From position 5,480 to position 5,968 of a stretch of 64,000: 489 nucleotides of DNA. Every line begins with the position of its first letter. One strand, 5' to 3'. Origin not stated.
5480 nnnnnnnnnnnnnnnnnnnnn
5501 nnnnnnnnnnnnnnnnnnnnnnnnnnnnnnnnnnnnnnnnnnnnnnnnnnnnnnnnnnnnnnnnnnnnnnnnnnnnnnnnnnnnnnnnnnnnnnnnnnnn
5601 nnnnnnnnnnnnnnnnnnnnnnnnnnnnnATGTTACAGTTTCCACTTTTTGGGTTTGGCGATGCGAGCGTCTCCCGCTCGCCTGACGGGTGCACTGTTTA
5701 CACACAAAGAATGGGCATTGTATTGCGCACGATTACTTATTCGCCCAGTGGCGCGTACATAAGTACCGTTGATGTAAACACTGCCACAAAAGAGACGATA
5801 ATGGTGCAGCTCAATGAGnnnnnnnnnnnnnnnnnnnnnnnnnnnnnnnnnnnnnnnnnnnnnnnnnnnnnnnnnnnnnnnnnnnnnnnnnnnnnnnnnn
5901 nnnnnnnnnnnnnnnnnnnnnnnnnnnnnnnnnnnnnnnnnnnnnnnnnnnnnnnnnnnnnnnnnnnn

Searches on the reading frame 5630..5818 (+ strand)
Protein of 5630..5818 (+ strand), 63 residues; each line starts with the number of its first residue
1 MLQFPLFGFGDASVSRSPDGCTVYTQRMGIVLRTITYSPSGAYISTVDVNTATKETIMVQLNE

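Call 78: search_protein_families(library=phrogs, proteins=[window:5630-5818:+], max_evalue=0.01)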
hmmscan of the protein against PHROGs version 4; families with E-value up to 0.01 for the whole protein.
window:5630-5818:+ (63 aa): 1 family
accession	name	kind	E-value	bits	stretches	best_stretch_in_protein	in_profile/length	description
phrog_27777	-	unknown function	0.0014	19.5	1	17-49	6-38/55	-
